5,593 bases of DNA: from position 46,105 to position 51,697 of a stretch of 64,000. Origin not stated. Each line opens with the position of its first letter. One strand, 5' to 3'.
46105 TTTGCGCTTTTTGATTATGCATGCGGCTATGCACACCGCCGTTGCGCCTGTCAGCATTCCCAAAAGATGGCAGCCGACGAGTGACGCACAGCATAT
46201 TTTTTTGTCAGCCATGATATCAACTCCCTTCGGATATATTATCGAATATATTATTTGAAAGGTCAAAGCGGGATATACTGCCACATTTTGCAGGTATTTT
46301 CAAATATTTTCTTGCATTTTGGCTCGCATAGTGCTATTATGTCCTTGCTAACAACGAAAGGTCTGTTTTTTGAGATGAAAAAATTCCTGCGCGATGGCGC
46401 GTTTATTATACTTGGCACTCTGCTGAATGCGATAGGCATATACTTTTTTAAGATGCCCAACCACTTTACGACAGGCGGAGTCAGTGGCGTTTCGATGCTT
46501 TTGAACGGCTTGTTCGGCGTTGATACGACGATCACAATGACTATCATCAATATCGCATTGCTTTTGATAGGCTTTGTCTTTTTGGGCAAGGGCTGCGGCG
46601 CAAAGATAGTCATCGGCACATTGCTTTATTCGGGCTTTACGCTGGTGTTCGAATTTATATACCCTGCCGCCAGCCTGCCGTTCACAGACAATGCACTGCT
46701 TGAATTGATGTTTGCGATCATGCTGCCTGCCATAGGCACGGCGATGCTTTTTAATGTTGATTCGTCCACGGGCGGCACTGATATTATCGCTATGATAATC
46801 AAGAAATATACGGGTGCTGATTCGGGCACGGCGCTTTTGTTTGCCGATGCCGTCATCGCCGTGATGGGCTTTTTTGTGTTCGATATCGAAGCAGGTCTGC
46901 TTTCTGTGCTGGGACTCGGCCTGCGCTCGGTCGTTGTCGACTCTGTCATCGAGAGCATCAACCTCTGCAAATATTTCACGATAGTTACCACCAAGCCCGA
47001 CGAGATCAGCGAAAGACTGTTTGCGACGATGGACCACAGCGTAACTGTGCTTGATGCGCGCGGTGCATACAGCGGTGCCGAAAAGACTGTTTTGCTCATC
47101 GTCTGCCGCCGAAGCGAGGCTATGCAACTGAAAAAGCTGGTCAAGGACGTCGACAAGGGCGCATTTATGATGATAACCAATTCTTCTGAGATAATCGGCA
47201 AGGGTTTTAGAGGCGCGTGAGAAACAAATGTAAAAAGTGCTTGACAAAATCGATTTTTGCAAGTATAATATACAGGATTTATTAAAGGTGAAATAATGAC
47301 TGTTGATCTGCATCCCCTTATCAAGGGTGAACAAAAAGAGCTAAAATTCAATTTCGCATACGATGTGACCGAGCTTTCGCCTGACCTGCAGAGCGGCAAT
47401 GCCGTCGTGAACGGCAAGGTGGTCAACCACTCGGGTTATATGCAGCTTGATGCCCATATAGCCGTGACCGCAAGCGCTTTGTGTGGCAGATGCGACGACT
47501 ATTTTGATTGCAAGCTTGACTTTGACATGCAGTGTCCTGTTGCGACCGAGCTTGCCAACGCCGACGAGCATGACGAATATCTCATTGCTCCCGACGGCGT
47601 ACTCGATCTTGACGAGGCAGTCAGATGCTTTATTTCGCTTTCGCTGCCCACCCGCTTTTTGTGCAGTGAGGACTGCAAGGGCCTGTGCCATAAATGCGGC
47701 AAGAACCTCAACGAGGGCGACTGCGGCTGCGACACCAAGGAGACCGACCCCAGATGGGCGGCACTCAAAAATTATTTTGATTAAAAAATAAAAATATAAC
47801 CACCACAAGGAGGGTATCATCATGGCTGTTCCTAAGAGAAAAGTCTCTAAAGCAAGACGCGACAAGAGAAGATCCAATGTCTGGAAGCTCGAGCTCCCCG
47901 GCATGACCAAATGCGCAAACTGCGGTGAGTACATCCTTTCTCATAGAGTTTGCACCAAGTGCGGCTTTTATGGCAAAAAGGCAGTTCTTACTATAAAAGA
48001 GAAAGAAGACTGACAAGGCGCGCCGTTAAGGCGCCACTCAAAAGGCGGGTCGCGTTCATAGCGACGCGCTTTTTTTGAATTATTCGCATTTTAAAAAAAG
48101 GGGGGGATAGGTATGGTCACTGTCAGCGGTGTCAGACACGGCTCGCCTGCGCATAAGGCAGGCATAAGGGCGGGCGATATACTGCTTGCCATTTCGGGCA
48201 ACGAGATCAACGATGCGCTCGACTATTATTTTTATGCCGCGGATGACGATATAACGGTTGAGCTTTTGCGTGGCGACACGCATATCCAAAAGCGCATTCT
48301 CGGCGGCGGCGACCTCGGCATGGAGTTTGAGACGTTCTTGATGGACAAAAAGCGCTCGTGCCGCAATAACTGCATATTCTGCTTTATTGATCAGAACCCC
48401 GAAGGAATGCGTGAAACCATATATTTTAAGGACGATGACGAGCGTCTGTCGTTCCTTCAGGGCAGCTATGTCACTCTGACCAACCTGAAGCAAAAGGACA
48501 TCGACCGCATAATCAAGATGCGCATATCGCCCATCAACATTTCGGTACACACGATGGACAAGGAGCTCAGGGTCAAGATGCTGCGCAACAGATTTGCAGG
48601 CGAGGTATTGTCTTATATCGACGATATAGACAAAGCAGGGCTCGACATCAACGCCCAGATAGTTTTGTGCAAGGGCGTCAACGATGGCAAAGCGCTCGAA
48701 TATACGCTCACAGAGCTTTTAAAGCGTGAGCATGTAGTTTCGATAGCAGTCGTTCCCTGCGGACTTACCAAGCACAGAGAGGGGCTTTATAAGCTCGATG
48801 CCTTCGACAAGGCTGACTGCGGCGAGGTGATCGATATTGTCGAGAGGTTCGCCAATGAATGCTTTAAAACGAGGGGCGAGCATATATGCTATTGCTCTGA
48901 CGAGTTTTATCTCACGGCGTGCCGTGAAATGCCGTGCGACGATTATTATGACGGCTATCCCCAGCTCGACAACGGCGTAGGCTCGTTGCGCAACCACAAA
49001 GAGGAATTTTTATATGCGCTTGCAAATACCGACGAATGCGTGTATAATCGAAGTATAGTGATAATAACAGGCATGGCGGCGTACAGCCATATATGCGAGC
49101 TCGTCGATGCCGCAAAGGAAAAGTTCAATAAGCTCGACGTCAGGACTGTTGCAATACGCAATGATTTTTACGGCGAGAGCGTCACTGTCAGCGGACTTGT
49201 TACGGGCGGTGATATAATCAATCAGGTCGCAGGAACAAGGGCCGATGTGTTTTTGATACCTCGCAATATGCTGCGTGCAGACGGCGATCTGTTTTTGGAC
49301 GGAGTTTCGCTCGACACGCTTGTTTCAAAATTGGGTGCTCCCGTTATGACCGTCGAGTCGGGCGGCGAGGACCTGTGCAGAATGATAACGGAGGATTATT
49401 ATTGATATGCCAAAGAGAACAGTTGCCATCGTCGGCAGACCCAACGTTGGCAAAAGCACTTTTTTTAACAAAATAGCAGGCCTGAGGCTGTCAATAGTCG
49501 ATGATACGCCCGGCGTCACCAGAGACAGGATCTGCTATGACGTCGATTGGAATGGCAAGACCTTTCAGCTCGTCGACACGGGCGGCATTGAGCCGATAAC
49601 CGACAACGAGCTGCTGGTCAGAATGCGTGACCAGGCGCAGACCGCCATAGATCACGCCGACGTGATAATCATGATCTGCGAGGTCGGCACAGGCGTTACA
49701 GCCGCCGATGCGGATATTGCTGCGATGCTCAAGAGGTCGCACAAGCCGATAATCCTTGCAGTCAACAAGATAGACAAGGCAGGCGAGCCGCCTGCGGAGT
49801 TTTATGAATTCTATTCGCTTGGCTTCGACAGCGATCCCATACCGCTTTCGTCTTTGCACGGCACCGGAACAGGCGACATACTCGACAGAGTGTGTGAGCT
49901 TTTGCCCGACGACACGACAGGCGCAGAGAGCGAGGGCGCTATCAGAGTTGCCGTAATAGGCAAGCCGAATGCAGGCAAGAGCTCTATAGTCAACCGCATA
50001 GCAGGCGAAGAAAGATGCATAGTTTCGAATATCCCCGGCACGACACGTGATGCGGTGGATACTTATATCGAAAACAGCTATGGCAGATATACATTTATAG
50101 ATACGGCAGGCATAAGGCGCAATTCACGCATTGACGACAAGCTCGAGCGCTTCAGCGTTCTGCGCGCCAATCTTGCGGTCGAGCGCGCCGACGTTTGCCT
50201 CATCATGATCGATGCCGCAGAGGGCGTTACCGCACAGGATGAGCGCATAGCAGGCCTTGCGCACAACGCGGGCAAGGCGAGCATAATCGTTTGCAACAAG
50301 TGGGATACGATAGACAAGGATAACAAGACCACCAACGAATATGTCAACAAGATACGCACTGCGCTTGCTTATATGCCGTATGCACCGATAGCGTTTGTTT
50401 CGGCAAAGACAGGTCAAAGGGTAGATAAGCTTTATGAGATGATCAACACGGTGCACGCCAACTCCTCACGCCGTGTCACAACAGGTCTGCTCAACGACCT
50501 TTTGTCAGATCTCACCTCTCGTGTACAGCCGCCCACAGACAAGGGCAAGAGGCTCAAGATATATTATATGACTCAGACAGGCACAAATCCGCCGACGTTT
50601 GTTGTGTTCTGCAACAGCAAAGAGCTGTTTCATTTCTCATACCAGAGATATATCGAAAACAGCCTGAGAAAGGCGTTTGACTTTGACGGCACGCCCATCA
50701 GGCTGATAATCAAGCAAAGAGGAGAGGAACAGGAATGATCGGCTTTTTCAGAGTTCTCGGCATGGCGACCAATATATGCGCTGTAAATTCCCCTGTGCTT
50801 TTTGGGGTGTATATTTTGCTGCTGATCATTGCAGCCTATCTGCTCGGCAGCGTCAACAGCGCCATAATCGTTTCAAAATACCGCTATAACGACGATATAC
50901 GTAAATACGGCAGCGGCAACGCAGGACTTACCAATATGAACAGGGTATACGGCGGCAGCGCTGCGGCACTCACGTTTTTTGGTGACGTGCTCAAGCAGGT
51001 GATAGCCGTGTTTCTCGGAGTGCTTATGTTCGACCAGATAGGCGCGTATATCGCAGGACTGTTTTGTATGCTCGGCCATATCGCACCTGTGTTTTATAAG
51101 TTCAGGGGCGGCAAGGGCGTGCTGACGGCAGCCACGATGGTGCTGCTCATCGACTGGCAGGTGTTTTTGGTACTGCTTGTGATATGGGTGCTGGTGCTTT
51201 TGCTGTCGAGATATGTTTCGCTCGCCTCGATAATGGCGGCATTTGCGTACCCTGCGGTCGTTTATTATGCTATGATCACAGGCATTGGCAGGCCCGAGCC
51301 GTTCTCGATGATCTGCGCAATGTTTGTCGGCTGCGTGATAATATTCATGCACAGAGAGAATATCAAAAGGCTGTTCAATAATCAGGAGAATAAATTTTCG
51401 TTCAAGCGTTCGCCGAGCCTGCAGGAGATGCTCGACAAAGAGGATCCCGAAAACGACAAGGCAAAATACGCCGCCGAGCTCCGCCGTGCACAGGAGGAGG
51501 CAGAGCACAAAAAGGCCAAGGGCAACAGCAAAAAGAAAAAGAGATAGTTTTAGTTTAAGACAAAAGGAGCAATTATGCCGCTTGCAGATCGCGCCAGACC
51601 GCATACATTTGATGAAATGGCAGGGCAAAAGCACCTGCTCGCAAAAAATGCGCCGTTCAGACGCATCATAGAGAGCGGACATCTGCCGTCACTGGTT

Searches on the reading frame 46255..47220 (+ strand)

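Call 72: search_protein_families(library=pfam, max_evalue=0.00001, proteins=[window:46255-47220:+])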
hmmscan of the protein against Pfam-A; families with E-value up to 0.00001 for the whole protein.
window:46255-47220:+ (321 aa): 2 families
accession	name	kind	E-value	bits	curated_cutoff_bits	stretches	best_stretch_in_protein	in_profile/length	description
PF02588.21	YitT_membrane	-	3.7e-54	183.7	24.3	1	49-255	3-204/205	Uncharacterised 5xTM membrane BCR, YitT family COG1284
PF10035.14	DUF2179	-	7.3e-20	71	22.8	1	261-315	1-55/55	Uncharacterized protein conserved in bacteria (DUF2179)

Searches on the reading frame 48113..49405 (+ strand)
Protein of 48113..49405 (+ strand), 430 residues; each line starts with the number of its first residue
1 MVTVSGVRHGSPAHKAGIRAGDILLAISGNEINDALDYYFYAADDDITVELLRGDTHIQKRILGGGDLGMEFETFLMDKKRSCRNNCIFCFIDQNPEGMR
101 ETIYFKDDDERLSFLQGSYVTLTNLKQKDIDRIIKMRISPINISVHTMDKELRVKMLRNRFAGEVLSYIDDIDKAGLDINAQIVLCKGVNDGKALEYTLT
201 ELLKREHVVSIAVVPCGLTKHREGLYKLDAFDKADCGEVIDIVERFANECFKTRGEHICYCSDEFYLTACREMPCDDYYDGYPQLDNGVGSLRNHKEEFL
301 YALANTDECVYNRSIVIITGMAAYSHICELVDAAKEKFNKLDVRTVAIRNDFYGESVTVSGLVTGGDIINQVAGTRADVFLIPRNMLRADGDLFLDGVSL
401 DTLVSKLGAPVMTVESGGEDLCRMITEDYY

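Call 72: search_protein_families(library=pfam, max_evalue=0.00001, proteins=[window:48113-49405:+])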
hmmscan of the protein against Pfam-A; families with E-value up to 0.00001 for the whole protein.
window:48113-49405:+ (430 aa): 4 families
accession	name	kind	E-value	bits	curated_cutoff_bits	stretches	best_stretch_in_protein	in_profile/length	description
PF04459.17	DUF512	-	4e-65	219.3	25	1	214-415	1-201/202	Protein of unknown function (DUF512)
PF19238.5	Radical_SAM_2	-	7.8e-63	211.1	26.7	1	67-209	6-149/151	Radical SAM-like domain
PF17820.7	PDZ_6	-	4.2e-10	39.7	27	1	4-52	2-53/54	PDZ domain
PF13180.12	PDZ_2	-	6.1e-07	30.1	27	1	2-57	14-73/80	PDZ domain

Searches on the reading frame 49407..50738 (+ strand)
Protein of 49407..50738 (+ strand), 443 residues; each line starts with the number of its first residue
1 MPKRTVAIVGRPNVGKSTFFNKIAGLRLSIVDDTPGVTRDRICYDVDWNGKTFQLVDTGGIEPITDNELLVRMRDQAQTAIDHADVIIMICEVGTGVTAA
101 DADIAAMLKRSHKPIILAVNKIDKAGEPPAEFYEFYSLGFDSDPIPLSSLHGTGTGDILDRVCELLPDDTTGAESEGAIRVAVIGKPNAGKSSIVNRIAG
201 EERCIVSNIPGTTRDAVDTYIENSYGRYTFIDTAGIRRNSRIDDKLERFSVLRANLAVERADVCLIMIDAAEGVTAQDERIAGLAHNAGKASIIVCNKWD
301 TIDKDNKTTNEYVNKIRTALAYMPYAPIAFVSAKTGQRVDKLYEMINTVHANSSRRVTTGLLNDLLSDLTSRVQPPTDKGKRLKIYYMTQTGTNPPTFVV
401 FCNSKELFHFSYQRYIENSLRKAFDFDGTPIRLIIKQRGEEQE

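Call 73: search_protein_families(library=pfam, max_evalue=0.00001, proteins=[window:49407-50738:+])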
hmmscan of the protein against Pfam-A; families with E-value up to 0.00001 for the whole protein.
window:49407-50738:+ (443 aa): 8 families
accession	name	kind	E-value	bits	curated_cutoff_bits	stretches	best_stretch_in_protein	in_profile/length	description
PF01926.29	MMR_HSR1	-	9.2e-58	193.7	21.9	2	5-121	1-113/113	50S ribosome-binding GTPase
PF14714.11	KH_dom-like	-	1.3e-36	125.2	27.3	1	356-436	1-81/81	KH-domain-like of EngA bacterial GTPase enzymes, C-terminal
PF02421.24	FeoB_N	-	5.8e-25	88.1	27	2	5-126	2-119/156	Ferrous iron transport protein B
PF00009.33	GTP_EFTU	-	8.8e-25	87.8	26.5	2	256-348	88-184/188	Elongation factor Tu GTP binding domain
PF00350.29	Dynamin_N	-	4.3e-15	56.6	27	0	181-214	1-34/168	Dynamin family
PF03193.22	RsgA_GTPase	-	2.3e-09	37.8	30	0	258-348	20-106/174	RsgA GTPase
PF04548.22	AIG1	-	1.9e-08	34.3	27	0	5-111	2-110/212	AIG1 family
PF08477.19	Roc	-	5.6e-06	27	27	0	180-300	1-119/119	Ras of Complex, Roc, domain of DAPkinase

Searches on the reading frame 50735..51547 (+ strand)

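Call 73: search_protein_families(library=pfam, max_evalue=0.00001, proteins=[window:50735-51547:+])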
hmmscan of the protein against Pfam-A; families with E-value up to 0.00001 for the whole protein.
window:50735-51547:+ (270 aa): 1 family
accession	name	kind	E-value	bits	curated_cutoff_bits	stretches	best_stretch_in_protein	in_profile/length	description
PF02660.20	G3P_acyltransf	-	1.9e-50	171.6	24.1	1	33-213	1-164/164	Glycerol-3-phosphate acyltransferase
